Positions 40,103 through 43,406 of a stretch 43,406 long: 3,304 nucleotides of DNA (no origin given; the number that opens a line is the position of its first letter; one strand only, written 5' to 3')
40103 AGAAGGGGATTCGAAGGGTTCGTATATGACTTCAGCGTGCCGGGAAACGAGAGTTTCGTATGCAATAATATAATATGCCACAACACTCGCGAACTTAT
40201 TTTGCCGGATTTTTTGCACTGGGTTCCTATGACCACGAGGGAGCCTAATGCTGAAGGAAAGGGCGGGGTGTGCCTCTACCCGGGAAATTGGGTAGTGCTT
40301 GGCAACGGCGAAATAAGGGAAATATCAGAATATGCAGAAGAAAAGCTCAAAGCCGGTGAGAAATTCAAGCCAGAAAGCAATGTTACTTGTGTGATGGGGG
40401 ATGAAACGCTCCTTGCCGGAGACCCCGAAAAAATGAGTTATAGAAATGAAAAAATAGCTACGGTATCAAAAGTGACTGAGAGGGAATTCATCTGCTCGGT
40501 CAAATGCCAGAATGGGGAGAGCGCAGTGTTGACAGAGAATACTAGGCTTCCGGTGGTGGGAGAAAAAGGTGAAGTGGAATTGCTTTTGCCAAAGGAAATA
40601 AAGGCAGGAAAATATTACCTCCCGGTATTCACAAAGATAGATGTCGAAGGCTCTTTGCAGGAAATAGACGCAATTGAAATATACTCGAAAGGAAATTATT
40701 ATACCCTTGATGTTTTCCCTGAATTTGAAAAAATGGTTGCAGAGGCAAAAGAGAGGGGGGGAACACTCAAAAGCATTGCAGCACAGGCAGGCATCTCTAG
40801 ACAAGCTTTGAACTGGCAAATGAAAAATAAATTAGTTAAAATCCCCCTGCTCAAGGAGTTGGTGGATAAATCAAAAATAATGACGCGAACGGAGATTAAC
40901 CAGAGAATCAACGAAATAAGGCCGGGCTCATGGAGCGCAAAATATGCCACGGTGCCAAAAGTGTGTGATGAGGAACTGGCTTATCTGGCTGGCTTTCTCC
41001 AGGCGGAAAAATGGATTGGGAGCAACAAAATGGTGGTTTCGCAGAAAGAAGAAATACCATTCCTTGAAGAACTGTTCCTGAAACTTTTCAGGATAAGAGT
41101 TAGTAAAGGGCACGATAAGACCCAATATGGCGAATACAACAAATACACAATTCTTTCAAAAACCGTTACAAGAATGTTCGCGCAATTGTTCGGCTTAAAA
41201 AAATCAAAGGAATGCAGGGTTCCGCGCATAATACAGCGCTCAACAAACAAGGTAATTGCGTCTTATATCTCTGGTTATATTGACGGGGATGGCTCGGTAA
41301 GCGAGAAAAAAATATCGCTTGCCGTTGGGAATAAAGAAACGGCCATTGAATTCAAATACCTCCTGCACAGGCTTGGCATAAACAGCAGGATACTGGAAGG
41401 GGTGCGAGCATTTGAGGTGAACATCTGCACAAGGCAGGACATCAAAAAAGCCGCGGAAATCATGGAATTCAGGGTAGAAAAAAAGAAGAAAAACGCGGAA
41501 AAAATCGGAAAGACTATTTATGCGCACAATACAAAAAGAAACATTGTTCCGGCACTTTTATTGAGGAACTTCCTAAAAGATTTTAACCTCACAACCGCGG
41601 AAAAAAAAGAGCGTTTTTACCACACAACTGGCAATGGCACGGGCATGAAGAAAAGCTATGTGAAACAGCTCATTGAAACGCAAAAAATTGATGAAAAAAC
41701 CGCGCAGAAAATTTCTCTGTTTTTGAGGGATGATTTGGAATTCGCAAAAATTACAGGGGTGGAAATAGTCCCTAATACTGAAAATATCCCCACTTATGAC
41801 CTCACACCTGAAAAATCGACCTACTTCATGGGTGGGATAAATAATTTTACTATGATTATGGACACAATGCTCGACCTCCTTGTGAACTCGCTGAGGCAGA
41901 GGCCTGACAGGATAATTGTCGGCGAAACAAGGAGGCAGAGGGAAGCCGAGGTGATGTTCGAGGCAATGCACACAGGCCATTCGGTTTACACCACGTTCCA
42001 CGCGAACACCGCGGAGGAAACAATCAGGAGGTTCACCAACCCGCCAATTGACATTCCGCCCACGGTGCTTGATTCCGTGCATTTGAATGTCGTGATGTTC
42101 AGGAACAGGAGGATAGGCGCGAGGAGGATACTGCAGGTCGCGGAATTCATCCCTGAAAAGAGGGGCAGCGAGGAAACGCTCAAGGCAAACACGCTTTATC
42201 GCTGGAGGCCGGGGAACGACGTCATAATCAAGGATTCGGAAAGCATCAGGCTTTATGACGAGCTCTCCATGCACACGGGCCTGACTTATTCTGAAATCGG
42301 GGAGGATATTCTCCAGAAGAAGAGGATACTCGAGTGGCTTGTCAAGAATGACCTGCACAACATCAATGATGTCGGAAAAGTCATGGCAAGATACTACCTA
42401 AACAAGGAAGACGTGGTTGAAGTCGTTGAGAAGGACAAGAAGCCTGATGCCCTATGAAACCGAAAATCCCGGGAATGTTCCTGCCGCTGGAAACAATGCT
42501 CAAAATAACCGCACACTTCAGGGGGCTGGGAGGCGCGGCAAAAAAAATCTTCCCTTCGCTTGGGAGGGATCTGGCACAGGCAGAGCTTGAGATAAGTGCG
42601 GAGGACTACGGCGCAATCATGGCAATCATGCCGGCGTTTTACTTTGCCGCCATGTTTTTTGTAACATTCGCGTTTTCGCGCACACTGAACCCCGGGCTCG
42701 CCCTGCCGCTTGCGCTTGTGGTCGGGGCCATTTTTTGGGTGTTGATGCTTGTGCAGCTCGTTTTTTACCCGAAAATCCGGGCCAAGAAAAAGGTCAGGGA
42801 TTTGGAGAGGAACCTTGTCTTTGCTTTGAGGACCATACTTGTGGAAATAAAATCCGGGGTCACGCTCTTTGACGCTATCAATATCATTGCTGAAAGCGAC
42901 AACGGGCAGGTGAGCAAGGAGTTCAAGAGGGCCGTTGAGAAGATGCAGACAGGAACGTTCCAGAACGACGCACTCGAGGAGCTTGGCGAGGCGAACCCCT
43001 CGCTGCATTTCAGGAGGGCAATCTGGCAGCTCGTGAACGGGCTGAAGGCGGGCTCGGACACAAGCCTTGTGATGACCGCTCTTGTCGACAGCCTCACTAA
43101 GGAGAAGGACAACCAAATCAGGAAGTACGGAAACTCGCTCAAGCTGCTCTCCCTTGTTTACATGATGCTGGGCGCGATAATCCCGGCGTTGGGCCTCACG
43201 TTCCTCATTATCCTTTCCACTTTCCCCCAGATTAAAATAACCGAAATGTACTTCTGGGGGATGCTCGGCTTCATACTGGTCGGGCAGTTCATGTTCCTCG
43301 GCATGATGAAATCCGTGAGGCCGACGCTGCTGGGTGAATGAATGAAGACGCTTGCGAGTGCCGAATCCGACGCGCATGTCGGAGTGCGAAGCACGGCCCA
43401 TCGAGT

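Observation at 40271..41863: Second ATPase intein lacks every conserved His and the terminal Asn; it may be splicing-dead, domesticated or mechanistically atypical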

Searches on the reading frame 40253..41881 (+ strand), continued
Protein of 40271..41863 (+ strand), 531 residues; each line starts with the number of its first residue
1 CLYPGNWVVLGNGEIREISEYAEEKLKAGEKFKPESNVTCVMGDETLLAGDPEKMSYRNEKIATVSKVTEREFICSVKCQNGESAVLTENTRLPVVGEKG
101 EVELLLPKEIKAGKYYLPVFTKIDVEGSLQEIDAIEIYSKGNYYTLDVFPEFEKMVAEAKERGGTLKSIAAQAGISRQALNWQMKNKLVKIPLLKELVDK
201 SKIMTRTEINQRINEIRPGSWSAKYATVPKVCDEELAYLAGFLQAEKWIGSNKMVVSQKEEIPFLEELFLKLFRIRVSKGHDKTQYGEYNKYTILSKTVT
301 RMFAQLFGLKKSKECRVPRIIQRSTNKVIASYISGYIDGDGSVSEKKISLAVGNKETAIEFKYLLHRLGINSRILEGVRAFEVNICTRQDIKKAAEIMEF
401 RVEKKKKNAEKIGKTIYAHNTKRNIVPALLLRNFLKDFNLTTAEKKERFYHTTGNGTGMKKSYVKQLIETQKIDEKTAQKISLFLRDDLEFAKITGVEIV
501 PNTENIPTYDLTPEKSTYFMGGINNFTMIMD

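Call 60: search_solved_structures(query=A6, max_evalue=0.01, show_alignments=4)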
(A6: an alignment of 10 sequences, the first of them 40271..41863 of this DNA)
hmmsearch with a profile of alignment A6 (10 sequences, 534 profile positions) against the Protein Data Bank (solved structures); distinct sequences matched with E-value up to 0.01: 7.
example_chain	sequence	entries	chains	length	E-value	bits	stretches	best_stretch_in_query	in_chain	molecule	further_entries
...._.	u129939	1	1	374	6.1e-23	84.4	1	222-394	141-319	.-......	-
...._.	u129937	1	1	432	1e-22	83.7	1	222-394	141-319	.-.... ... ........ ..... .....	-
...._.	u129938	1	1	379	1.4e-17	66.7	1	215-392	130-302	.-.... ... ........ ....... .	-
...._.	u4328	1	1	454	9.3e-08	34.3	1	265-533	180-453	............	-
2cw7_A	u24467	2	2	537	3.7e-06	29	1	287-374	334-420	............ PI-PkoII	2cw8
5ak9_A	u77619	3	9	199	0.00088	21.2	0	328-401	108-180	HOMING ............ I-DMOI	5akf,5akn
3fd2_A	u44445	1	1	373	0.0045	18.8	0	327-343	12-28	Site-specific DNA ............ I-MsoI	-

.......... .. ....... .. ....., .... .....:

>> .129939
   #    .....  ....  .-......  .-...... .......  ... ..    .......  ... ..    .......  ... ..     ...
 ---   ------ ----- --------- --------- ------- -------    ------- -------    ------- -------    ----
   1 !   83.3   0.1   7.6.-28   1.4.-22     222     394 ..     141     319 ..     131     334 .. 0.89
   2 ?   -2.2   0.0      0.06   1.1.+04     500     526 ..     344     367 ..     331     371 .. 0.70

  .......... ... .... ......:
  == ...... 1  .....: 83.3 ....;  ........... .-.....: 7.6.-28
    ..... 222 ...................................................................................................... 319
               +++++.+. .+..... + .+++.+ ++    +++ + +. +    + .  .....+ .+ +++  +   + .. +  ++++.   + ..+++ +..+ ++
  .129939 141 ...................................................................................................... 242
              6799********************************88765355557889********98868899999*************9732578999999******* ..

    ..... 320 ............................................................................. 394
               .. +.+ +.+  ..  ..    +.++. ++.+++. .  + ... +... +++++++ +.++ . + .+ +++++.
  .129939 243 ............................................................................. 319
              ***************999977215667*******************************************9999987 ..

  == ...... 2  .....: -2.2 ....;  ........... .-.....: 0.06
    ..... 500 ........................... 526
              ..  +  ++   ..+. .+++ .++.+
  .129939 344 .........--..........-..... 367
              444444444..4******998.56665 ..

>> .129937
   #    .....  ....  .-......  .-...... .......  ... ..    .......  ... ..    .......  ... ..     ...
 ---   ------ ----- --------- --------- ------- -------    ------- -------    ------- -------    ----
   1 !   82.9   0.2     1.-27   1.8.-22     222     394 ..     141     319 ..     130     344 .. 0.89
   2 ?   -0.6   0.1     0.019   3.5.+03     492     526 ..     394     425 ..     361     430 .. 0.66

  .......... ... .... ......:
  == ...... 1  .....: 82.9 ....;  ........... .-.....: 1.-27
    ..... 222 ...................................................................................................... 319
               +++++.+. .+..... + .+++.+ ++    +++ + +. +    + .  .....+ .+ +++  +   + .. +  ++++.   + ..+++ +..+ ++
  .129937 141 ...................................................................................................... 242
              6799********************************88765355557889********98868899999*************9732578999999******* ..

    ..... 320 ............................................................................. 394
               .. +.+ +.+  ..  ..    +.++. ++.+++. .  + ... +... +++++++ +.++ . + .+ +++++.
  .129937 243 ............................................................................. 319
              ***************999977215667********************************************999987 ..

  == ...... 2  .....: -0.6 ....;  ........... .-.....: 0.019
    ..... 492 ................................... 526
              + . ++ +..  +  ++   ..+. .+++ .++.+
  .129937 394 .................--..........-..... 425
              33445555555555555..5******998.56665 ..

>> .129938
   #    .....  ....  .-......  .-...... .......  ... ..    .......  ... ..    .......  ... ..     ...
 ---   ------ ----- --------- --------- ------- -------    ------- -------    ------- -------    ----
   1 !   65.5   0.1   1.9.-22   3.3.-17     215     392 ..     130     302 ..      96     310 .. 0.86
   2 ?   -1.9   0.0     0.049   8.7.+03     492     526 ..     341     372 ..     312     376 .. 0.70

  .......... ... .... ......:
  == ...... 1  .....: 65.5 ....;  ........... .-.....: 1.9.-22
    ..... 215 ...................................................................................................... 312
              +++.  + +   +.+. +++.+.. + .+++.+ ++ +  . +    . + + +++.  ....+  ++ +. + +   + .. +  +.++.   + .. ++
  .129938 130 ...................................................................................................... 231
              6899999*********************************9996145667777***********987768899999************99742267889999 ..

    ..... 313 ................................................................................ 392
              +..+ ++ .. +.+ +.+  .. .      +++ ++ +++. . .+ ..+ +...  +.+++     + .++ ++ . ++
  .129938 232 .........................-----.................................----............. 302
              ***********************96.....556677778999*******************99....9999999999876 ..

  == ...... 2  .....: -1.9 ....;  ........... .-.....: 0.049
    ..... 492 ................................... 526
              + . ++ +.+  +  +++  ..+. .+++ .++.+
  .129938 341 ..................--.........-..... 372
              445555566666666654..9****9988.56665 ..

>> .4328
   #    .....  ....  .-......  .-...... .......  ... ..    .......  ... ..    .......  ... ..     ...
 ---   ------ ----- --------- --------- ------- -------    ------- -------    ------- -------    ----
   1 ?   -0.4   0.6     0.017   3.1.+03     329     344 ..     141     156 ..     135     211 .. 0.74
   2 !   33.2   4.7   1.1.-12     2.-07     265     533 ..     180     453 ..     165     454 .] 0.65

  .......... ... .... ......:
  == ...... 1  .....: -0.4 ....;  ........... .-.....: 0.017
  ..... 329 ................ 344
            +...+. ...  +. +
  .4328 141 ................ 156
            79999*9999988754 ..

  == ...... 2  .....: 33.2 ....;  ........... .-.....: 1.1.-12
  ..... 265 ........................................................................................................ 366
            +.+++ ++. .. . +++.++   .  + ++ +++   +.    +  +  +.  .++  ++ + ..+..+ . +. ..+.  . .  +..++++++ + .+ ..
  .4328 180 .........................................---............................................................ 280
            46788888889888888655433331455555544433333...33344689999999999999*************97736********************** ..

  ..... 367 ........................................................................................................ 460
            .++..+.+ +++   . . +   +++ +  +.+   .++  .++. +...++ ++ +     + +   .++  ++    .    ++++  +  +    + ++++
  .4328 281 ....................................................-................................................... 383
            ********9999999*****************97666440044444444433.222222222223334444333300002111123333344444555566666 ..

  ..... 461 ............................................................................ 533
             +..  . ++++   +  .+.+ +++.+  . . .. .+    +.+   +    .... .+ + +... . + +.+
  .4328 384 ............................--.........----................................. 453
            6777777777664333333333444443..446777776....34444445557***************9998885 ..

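Call 69: search_protein_families(library=ncbifam, alignment_id=A6, max_evalue=1)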
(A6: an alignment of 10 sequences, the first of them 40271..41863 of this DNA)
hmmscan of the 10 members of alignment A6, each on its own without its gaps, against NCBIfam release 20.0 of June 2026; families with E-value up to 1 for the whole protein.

A. member 1, window:40271-41863:+ (531 aa): 9 families
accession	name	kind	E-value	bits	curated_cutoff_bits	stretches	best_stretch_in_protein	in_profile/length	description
NF011418.0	PRK14845.1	equivalog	5.9e-11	40.9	756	1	221-416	157-315/1049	translation initiation factor IF-2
NF003159.0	PRK04132.1-4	equivalog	1.1e-09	36.9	999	1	212-426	155-358/852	replication factor C small subunit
NF011491.0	PRK14898.1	equivalog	1.9e-08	32.9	783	1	60-421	138-430/860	DNA-directed RNA polymerase subunit A''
NF038098.1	GyrA_w_intein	exception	3.2e-06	25.3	1850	1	302-494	310-505/1232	intein-containing DNA gyrase subunit A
NF003157.0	PRK04132.1-2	equivalog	8.6e-06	23.9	1103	1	295-381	233-318/864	replication factor C small subunit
NF051852.1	efflux_TF_MtrR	exception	3.2e-05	23.8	280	1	165-231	32-95/205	multidrug efflux system transcriptional repressor MtrR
NF005852.0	PRK07773.1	equivalog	0.0017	16.7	780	1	305-453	589-755/886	replicative DNA helicase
TIGR01445.1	intein_Nterm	domain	0.12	13.4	24.5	1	1-93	1-81/83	intein N-terminal splicing region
NF004359.0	PRK05738.1-3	equivalog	0.48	10.6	94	0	442-477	62-96/99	50S ribosomal protein L23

B. families by the number of members that match (of 10 scanned): 24 families
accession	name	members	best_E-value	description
NF011287.0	PRK14698.1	9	2.3e-16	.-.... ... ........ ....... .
NF003159.0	PRK04132.1-4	9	3.3e-10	replication factor C small subunit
NF011491.0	PRK14898.1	8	8.7e-16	DNA-directed RNA polymerase subunit A''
NF011418.0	PRK14845.1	8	4.7e-13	translation initiation factor IF-2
NF003157.0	PRK04132.1-2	8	1.1e-09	replication factor C small subunit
NF038098.1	GyrA_w_intein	6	3.1e-09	intein-containing DNA gyrase subunit A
NF005852.0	PRK07773.1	6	2.7e-08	replicative DNA helicase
TIGR01445.1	intein_Nterm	5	3e-05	intein N-terminal splicing region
NF045703.1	rSAM_Tes_intein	3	5.1e-07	tetraether lipid synthase Tes, intein-containing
NF051852.1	efflux_TF_MtrR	2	3.2e-05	multidrug efflux system transcriptional repressor MtrR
NF011303.0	PRK14715.1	2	0.00011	DNA-directed DNA polymerase II large subunit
NF006207.0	PRK08332.1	1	0.00054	vitamin B12-dependent ribonucleotide reductase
NF003162.0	PRK04140.1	1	0.0014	transcriptional regulator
NF033546.1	transpos_IS21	1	0.0033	IS21 family transposase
NF046037.1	carphisopro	1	0.023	carph-isopro domain-containing protein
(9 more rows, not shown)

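Call 70: search_protein_families(library=pfam, alignment_id=A6, max_evalue=1)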
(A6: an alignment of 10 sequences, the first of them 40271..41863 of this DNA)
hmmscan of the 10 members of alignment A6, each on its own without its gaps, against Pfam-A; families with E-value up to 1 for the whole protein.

A. member 1, window:40271-41863:+ (531 aa): 7 families
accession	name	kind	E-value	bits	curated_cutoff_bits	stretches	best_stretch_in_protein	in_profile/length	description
PF14528.11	LAGLIDADG_3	-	4.9e-12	46.4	22.5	1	328-396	2-79/82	LAGLIDADG-like domain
PF14890.11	Intein_splicing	-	0.0095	16.2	35.8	1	9-524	2-149/155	Intein splicing domain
PF14734.12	DUF4469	-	0.02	15.3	22.6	1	78-124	44-88/101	Domain of unknown function (DUF4469) with IG-like fold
PF13518.12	HTH_28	-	0.15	12.6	25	1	154-179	4-28/52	Helix-turn-helix domain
PF13693.12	HTH_35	-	0.21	12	25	1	154-182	6-34/75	Winged helix-turn-helix DNA-binding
PF01381.28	HTH_3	-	0.22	12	23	0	160-181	6-27/55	Helix-turn-helix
PF00961.24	LAGLIDADG_1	-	0.38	12.1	23.1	1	333-413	1-79/102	LAGLIDADG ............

B. families by the number of members that match (of 10 scanned): 37 families (the first 25 are shown)
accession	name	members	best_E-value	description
PF14528.11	LAGLIDADG_3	10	4.2e-20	LAGLIDADG-like domain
PF05204.19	Hom_end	9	1.4e-05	Homing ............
PF14890.11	Intein_splicing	8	2.9e-05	Intein splicing domain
PF01381.28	HTH_3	3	9.1e-08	Helix-turn-helix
PF13384.12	HTH_23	2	2.2e-05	Homeodomain-like domain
PF13412.12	HTH_24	2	5e-05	Winged helix-turn-helix DNA-binding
PF13518.12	HTH_28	2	0.0031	Helix-turn-helix domain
PF04545.22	Sigma70_r4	2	0.11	Sigma-70, region 4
PF13560.12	HTH_31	1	3.8e-06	Helix-turn-helix domain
PF13443.12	HTH_26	1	0.0013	Cro/C1-type HTH DNA-binding domain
PF07022.19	Phage_CI_repr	1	0.0013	Bacteriophage CI repressor helix-turn-helix domain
PF13936.12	HTH_38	1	0.0018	Helix-turn-helix domain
PF12844.13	HTH_19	1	0.0022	Helix-turn-helix domain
PF04967.18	HTH_10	1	0.0023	HTH DNA binding domain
PF08279.18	HTH_11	1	0.003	HTH domain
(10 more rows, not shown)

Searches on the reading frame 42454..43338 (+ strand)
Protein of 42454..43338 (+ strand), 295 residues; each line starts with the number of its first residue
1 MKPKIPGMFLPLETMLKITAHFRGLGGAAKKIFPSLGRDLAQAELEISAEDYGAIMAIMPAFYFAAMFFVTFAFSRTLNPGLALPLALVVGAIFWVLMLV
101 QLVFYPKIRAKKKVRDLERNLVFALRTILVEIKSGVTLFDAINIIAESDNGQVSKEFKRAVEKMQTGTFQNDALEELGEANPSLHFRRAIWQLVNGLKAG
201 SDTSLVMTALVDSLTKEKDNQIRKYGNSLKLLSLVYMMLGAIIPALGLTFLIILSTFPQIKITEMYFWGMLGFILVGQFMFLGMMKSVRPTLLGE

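Call 50: search_protein_families(library=pfam, proteins=[window:42454-43338:+], max_evalue=0.001)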
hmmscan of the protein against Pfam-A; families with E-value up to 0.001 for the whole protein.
window:42454-43338:+ (295 aa): 1 family
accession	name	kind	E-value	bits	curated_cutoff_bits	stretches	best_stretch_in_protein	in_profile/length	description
PF00482.28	T2SSF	-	2.2e-15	57.2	25.2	1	125-248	2-122/125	Type II secretion system (T2SS), protein F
